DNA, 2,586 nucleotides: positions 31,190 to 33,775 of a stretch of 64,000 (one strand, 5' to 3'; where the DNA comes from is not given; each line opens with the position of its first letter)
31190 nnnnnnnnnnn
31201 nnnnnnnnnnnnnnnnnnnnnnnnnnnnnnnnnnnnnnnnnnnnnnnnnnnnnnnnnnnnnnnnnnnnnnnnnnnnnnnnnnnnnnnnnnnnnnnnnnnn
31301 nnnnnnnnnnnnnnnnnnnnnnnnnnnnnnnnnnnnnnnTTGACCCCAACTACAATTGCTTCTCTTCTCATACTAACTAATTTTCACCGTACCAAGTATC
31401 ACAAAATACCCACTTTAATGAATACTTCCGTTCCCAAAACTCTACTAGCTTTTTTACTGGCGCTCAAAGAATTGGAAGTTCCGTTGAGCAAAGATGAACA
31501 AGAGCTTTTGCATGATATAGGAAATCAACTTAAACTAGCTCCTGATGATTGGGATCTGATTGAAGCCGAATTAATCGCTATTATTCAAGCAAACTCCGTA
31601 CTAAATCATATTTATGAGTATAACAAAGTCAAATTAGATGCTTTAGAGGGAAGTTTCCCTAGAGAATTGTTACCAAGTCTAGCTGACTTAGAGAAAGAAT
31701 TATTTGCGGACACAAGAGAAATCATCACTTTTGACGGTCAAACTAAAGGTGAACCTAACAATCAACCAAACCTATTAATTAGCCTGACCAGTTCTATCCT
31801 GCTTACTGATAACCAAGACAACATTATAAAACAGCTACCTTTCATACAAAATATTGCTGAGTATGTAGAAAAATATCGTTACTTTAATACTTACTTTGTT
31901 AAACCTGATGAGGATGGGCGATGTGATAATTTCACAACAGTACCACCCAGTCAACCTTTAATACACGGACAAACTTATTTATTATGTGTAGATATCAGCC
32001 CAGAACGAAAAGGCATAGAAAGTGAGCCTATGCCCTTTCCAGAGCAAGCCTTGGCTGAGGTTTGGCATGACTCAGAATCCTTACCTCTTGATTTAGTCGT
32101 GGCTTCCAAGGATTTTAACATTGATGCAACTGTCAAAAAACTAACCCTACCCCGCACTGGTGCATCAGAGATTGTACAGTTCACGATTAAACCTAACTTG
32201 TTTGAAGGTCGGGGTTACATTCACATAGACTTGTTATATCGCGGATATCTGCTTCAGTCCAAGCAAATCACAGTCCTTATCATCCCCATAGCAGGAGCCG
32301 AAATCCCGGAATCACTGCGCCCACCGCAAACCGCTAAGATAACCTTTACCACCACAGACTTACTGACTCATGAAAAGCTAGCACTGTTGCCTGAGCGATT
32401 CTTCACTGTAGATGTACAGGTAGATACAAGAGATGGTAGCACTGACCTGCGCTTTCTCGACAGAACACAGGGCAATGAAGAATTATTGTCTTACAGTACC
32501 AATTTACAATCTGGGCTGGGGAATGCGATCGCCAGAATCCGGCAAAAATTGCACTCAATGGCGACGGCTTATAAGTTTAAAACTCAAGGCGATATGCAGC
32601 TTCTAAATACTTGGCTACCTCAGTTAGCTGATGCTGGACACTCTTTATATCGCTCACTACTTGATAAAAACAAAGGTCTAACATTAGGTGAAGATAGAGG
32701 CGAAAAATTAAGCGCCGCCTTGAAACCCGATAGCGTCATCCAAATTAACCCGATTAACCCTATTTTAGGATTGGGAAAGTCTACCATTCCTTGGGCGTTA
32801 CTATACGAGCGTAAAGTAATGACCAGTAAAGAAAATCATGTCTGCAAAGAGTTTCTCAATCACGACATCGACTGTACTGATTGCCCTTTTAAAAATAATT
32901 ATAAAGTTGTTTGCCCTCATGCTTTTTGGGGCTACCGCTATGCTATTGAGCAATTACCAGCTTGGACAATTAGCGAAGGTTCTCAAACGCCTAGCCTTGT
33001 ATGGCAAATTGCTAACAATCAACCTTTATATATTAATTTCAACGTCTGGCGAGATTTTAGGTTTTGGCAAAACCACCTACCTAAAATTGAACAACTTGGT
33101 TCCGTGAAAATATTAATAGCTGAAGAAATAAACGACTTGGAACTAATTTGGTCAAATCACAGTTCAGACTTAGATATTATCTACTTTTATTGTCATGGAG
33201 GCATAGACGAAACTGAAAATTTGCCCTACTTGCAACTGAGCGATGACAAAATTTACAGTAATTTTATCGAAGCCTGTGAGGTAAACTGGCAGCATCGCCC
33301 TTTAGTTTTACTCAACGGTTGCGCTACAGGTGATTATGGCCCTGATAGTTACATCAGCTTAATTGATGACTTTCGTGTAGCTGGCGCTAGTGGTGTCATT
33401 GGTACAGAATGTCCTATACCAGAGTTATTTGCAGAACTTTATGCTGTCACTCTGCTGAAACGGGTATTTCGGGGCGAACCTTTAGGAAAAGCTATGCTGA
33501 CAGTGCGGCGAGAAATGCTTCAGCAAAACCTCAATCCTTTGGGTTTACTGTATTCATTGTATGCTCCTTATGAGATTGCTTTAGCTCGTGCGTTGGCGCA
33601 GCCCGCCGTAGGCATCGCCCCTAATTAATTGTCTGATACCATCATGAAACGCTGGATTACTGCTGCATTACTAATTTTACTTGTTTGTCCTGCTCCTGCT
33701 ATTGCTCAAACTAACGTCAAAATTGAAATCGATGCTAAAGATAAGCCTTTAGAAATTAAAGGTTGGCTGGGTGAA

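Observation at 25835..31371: Four overlapping genes encode caspase-like protease, MoxR AAA+, vWA and CARF-RelE-like proteins: a vWA-MoxR conflict-type operon carrying two different effectors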

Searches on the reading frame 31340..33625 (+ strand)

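Call 3: search_protein_families(library=pfam, proteins=[window:31340-33625:+], max_evalue=0.01)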
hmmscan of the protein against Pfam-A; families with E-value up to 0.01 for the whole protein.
window:31340-33625:+ (762 aa): 2 families
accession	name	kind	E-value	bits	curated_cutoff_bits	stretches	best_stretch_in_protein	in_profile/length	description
PF12770.12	CHAT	-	7.1e-10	39.2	24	1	588-730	121-270/289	CHAT domain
PF01364.23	Peptidase_C25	-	0.0015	18.3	23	1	609-732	228-350/374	Peptidase family C25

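Call 4: search_protein_families(library=padloc, proteins=[window:31340-33625:+], max_evalue=0.01)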
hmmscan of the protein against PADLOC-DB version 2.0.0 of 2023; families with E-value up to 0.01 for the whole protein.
window:31340-33625:+ (762 aa): 1 family
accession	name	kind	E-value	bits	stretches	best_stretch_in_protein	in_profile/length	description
PDLC03831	BovA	-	2e-05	21.4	1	597-709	491-599/720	-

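Call 5: search_protein_families(library=ncbifam, proteins=[window:31340-33625:+], max_evalue=0.01)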
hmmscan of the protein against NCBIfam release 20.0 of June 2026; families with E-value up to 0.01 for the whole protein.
window:31340-33625:+ (762 aa): 0 families
